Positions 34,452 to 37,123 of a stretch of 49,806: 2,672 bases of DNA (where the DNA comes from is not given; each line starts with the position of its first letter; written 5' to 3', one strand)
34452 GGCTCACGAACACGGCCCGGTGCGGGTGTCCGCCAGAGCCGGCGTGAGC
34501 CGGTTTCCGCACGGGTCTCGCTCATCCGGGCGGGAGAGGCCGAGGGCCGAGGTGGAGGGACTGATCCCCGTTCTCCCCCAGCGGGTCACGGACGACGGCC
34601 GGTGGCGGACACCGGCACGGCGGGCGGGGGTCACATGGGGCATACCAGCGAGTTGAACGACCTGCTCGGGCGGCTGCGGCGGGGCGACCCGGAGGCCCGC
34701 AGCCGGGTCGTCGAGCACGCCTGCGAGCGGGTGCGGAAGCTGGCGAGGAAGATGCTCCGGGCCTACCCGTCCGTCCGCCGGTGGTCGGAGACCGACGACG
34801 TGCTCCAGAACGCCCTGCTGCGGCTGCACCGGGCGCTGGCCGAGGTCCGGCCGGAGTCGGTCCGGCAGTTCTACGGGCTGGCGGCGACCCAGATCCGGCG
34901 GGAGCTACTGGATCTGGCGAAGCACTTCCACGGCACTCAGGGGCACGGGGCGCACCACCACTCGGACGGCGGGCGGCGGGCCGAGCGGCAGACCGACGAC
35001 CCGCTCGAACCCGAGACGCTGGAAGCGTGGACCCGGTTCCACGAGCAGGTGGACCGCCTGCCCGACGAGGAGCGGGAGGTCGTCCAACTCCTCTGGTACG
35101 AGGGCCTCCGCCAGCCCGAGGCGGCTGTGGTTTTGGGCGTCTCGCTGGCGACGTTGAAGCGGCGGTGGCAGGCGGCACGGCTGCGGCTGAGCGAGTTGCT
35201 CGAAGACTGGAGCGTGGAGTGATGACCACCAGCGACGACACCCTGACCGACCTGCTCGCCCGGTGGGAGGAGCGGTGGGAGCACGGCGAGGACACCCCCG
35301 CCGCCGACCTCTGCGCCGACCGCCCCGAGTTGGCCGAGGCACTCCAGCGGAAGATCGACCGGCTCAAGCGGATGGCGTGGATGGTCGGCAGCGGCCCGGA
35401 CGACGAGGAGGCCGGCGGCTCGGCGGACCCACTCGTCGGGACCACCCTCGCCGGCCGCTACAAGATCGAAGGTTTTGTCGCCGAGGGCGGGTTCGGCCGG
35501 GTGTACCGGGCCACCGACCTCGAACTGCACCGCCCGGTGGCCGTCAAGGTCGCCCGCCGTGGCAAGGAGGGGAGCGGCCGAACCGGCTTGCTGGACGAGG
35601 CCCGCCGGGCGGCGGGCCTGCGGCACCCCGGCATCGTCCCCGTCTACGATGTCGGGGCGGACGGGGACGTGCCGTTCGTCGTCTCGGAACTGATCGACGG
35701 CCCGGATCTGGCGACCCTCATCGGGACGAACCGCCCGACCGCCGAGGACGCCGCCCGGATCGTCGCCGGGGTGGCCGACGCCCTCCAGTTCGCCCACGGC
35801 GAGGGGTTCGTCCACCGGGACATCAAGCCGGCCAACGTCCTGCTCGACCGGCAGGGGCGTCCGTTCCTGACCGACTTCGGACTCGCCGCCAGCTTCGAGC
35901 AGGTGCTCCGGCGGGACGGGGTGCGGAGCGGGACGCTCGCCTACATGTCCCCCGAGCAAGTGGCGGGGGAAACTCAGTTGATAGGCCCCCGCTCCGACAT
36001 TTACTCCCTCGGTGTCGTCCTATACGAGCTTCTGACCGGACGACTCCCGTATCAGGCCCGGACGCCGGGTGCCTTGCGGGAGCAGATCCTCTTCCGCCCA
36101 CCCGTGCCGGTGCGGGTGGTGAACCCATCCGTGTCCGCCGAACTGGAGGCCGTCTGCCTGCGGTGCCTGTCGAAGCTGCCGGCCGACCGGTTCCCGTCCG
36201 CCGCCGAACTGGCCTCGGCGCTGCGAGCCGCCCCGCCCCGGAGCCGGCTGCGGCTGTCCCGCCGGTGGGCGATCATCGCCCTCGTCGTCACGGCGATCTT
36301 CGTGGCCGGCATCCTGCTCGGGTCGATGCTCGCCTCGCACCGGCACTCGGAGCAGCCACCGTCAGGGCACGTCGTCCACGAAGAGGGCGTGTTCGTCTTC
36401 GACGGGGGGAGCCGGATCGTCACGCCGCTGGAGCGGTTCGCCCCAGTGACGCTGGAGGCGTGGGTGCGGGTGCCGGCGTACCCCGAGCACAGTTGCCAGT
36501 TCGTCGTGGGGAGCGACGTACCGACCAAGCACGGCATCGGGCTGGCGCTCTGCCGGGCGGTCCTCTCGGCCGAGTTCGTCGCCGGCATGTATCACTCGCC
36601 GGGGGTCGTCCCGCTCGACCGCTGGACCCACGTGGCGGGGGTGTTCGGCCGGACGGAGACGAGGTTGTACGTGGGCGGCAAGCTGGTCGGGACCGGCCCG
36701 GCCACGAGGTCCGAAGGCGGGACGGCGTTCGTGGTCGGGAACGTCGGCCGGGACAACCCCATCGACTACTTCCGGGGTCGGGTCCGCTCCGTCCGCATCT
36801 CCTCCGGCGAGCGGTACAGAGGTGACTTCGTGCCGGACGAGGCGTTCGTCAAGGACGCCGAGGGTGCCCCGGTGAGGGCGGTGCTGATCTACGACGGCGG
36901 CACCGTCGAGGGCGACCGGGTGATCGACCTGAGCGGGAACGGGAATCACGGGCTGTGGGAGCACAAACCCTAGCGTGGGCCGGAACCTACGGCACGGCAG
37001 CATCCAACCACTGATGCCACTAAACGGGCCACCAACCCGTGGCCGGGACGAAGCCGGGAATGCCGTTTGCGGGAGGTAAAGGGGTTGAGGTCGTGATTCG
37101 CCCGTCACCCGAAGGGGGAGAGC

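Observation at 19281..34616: At least 18 copies of a 14-nt motif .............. confined to a 15-kb block, mostly at fixed distance upstream of start codons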

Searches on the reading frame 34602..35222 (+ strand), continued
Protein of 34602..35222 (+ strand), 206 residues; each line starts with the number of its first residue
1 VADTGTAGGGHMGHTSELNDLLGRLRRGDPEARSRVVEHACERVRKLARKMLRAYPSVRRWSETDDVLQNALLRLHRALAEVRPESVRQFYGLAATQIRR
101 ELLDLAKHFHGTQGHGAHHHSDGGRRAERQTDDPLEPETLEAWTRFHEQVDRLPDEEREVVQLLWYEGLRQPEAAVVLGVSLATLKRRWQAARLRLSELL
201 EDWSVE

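Call 86: find_encoding_contigs(protein=P0348, flank=10000, max_places=1)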
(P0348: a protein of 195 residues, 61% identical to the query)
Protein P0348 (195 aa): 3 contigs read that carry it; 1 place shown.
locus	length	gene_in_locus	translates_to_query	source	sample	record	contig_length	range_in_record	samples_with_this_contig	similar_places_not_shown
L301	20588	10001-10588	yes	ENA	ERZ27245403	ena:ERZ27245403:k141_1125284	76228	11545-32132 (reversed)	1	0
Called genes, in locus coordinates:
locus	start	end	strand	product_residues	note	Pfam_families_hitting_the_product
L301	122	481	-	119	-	-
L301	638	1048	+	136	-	-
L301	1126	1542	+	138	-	-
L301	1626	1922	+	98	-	-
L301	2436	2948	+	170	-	-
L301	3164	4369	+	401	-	-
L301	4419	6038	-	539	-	-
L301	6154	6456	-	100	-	-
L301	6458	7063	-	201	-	-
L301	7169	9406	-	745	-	PF14237:GYF_2, PF07661:MORN_2 (faint)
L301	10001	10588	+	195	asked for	PF07638:Sigma70_ECF, PF04542:Sigma70_r2 (faint), PF08281:Sigma70_r4_2, PF04545:Sigma70_r4 (weak)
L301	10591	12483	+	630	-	PF01636:APH (faint), PF00069:Pkinase, PF03109:ABC1 (weak), PF07714:PK_Tyr_Ser-Thr, PF13385:Laminin_G_3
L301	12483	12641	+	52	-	-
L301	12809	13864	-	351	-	-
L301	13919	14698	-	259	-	PF14237:GYF_2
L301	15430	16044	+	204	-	PF07638:Sigma70_ECF, PF08281:Sigma70_r4_2, PF04545:Sigma70_r4, PF20432:Xre-like-HTH (weak)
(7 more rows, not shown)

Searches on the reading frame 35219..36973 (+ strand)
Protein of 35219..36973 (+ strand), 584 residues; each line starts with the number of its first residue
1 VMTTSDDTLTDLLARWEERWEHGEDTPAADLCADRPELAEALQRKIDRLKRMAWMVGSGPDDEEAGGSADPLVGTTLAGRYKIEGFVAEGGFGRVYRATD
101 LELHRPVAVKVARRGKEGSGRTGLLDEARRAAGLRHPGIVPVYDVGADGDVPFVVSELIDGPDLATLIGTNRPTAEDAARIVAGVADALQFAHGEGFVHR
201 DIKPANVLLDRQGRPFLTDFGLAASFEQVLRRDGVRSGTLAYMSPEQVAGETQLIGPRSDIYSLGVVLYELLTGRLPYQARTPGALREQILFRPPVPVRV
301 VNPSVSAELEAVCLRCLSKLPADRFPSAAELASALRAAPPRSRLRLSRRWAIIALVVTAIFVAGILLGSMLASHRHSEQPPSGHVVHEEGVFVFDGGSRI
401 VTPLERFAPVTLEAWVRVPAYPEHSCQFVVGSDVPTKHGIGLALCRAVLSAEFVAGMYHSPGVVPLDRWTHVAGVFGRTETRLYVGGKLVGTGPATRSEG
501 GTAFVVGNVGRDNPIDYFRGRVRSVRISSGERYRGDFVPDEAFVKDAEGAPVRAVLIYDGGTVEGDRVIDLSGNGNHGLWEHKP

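Call 9: search_protein_families(library=pfam, proteins=[window:35219-36973:+], max_evalue=0.01)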
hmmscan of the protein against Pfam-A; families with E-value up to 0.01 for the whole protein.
window:35219-36973:+ (584 aa): 6 families
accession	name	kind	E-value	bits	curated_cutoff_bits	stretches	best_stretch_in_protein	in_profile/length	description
PF00069.31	Pkinase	-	9.2e-43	147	31.7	1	82-325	2-252/263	Protein kinase domain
PF07714.23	PK_Tyr_Ser-Thr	-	2e-30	106.4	23.1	1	87-332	7-255/258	Protein tyrosine and serine/threonine kinase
PF13385.13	Laminin_G_3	-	1.9e-14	54.5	27.6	1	407-530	16-143/151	Concanavalin A-like lectin/glucanases superfamily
PF03109.22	ABC1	-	5.7e-05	22.8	22.9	1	187-233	178-224/244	ABC1 atypical kinase-like domain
PF14531.12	Kinase-like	-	0.0018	18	25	1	186-292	158-265/289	Kinase-like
PF17667.7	Pkinase_fungal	-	0.0024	17.1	24.1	1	194-251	305-368/387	Fungal protein kinase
